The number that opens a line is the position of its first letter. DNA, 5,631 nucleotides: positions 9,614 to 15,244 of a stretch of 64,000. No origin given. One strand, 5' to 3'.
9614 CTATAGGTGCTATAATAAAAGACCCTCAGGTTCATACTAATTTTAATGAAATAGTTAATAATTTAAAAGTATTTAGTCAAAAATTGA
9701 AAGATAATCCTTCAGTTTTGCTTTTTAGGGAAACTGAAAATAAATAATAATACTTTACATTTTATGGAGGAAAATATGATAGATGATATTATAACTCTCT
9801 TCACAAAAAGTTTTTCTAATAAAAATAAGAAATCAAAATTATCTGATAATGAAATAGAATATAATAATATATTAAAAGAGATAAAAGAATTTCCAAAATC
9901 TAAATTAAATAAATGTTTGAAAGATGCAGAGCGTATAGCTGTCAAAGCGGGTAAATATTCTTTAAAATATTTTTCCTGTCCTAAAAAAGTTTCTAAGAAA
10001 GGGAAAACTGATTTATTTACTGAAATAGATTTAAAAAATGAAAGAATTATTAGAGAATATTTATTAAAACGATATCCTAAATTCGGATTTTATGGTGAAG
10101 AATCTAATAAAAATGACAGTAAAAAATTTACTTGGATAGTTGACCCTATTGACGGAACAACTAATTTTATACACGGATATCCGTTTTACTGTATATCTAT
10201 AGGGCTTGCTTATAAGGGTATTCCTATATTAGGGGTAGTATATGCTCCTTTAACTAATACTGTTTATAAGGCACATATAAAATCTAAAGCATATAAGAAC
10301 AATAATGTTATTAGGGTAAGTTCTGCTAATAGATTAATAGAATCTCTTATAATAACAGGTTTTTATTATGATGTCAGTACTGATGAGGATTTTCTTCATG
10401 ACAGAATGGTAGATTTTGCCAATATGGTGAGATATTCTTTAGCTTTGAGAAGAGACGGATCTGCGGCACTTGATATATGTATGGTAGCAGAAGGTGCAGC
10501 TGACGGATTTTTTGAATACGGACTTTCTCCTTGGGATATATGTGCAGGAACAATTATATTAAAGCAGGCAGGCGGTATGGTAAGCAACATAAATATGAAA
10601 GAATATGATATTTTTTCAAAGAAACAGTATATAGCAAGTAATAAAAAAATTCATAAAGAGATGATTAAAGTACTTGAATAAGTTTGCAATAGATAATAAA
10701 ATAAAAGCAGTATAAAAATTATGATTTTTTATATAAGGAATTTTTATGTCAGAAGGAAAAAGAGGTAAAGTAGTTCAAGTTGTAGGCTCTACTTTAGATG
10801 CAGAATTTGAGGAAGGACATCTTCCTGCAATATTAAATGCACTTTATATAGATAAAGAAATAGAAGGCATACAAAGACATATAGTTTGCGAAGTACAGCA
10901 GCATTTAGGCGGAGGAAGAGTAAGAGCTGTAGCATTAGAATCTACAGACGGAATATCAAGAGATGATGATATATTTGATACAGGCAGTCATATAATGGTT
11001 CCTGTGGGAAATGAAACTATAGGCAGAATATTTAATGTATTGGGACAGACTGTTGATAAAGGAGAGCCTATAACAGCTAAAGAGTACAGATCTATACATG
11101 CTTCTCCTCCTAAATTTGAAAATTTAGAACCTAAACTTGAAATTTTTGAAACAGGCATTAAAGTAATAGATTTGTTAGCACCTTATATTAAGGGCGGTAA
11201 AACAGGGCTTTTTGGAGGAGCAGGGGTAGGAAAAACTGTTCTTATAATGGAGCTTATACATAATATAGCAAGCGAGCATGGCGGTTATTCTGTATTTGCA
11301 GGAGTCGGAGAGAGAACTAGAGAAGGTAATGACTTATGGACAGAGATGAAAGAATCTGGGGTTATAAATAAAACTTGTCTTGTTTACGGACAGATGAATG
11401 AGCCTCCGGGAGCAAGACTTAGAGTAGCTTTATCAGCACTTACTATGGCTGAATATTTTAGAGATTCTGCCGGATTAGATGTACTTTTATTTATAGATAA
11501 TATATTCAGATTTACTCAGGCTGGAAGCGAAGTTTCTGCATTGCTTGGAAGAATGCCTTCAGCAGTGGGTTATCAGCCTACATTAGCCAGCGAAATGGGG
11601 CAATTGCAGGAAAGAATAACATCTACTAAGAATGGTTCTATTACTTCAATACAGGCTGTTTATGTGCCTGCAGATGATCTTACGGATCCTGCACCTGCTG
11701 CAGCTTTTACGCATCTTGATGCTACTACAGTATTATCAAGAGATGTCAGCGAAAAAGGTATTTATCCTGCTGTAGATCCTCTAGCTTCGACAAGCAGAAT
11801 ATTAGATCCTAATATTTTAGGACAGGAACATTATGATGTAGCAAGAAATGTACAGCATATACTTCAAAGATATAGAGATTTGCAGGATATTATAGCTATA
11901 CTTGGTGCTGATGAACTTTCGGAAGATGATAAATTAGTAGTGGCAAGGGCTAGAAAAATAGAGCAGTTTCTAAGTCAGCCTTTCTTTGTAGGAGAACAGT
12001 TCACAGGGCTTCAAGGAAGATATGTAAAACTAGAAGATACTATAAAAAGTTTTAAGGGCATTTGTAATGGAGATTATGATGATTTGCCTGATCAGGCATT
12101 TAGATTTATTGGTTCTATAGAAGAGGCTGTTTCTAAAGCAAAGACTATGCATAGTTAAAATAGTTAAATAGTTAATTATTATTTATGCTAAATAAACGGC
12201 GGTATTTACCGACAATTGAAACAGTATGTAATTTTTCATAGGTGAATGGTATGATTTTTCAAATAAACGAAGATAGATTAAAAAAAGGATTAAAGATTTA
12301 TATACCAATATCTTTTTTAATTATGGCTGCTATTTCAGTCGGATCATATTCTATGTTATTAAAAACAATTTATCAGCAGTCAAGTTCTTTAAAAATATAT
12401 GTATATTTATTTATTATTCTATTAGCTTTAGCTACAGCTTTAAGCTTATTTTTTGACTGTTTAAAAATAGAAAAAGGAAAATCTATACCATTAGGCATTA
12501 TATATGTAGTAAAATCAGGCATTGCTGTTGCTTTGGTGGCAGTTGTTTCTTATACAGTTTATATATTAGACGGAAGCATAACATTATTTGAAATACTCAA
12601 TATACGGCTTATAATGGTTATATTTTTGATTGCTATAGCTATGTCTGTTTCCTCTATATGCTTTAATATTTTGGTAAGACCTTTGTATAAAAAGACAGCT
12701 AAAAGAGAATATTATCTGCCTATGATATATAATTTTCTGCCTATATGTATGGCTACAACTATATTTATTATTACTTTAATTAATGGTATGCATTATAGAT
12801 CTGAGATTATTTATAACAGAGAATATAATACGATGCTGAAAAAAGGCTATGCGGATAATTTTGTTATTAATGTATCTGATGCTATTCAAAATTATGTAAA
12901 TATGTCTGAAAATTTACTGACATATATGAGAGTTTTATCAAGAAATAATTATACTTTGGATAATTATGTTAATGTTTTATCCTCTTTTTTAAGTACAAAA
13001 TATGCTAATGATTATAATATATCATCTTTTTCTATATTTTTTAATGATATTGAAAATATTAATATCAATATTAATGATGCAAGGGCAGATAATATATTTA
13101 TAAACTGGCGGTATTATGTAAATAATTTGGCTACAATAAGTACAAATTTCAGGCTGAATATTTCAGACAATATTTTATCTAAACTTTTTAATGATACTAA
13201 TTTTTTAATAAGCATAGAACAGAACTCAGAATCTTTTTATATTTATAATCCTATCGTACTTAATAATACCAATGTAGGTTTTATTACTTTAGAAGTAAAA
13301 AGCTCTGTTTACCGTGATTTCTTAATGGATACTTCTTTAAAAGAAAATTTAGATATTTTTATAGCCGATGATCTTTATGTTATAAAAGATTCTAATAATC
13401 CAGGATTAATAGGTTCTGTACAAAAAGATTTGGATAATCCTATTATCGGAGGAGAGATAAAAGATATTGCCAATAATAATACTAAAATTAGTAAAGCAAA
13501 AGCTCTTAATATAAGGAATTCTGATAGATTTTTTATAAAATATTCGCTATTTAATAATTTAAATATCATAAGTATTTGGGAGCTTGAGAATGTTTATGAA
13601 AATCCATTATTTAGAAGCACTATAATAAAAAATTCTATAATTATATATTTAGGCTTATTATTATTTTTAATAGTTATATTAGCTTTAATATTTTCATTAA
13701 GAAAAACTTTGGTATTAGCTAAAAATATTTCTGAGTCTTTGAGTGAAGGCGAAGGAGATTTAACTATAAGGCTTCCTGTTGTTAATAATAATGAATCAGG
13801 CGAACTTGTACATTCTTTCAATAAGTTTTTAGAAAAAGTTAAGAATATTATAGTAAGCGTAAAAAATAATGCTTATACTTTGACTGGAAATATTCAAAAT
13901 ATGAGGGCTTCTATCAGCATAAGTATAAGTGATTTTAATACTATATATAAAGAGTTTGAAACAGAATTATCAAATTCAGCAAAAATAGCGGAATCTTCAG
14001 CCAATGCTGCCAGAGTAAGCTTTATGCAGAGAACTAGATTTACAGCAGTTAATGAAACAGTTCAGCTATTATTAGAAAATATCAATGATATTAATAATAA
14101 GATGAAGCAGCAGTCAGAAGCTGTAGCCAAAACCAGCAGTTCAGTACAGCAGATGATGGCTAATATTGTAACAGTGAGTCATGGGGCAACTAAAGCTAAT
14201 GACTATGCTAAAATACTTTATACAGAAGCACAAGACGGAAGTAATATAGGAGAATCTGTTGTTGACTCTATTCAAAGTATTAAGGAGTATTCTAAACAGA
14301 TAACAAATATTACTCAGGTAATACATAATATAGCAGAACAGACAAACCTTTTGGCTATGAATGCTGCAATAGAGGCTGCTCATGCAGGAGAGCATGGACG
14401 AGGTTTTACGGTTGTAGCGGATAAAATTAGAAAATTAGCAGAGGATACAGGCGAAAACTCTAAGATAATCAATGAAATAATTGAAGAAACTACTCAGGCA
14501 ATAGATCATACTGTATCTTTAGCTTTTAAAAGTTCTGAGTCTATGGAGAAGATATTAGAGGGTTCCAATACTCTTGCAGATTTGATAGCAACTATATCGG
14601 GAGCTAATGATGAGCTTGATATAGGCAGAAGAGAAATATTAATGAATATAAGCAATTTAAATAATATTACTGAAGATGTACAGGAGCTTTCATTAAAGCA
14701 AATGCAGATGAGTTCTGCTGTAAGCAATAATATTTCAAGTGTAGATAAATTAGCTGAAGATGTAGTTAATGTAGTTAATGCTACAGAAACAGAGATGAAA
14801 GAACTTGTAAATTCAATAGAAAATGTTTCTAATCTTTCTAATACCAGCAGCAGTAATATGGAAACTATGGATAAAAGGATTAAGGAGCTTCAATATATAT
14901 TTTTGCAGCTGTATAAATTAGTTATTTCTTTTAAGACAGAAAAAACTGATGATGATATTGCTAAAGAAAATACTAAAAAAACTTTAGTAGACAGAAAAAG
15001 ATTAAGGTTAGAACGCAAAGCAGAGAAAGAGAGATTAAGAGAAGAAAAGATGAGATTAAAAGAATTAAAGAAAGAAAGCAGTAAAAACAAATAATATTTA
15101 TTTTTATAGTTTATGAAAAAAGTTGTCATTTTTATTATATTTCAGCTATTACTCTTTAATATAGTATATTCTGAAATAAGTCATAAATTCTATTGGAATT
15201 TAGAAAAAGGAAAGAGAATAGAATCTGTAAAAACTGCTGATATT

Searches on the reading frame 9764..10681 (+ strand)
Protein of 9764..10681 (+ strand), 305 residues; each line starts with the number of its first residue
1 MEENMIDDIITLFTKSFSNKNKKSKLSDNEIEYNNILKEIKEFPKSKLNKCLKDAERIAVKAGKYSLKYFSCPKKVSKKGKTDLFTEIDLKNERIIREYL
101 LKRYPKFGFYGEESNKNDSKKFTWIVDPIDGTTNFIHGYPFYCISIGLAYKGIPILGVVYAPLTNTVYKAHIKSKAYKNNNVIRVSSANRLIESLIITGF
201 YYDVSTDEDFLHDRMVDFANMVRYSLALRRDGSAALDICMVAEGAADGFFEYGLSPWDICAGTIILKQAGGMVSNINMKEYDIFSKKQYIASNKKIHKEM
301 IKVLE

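Call 14: search_protein_families(library=pfam, proteins=[window:9764-10681:+], max_evalue=0.001)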
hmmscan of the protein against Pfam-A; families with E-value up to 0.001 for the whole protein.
window:9764-10681:+ (305 aa): 1 family
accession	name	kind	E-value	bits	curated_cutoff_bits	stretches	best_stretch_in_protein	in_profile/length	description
PF00459.30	Inositol_P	-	2.2e-64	218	27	1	52-302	6-264/271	Inositol monophosphatase family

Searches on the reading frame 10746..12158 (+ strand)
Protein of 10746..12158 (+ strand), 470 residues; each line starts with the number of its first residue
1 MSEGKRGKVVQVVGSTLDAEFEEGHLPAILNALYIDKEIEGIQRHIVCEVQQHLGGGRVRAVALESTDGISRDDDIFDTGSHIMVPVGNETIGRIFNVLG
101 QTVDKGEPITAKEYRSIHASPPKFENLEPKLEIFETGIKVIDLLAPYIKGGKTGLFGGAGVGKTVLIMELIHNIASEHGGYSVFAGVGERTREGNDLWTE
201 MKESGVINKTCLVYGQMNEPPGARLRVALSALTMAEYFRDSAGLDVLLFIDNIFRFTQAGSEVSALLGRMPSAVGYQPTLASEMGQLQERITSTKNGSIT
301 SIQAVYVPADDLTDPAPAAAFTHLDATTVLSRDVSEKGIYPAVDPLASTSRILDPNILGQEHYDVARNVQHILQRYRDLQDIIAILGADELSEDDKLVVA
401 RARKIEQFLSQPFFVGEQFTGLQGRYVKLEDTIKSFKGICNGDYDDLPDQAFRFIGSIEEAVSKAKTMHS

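Call 14: search_protein_families(library=pfam, proteins=[window:10746-12158:+], max_evalue=0.001)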
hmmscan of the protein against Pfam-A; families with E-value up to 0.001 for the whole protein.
window:10746-12158:+ (470 aa): 3 families
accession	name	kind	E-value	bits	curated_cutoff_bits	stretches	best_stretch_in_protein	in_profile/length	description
PF00006.31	ATP-synt_ab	-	7.5e-75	251.7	29.5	1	137-350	1-213/213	ATP synthase alpha/beta family, nucleotide-binding domain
PF22919.1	ATP-synt_VA_C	-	8.6e-18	64.7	24.7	1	356-440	6-93/101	C-terminal domain of V and A type ATP synthase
PF02874.29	ATP-synt_ab_N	-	2.2e-15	57.3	20.9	1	9-80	1-69/69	ATP synthase alpha/beta family, beta-barrel domain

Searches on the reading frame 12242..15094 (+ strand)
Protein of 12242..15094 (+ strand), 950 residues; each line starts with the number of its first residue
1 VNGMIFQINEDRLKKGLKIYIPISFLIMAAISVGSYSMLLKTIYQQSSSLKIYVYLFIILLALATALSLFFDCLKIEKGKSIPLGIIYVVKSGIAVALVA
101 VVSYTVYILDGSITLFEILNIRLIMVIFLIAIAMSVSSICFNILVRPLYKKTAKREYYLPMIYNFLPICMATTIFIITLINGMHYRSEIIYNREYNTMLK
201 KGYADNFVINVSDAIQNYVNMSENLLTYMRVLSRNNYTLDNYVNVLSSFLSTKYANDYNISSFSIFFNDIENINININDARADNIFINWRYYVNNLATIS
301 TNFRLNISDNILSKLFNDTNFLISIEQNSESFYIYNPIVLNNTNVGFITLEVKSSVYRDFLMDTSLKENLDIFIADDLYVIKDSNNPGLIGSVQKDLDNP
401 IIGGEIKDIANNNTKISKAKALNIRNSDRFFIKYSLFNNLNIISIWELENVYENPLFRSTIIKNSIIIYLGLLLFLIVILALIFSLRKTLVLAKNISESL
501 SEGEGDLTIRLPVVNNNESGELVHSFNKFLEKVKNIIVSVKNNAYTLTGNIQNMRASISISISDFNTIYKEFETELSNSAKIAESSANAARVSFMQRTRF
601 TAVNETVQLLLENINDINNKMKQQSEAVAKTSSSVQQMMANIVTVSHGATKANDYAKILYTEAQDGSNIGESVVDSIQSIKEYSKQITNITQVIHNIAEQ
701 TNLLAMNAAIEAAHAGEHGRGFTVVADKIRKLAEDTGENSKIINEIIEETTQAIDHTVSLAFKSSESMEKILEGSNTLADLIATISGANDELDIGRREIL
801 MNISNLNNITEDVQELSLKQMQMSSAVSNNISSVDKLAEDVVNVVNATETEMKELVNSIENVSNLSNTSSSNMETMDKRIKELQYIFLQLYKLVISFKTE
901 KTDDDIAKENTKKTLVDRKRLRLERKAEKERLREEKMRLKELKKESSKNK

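Call 14: search_protein_families(library=pfam, proteins=[window:12242-15094:+], max_evalue=0.001)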
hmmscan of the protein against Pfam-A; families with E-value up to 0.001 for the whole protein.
window:12242-15094:+ (950 aa): 2 families
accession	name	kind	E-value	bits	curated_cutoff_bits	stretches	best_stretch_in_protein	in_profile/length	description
PF00015.26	MCPsignal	-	1.5e-33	116.5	34.6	1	655-810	3-172/172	Methyl-accepting chemotaxis protein (MCP) signalling domain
PF00672.30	HAMP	-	0.00062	20.5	25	0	503-533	21-51/53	HAMP domain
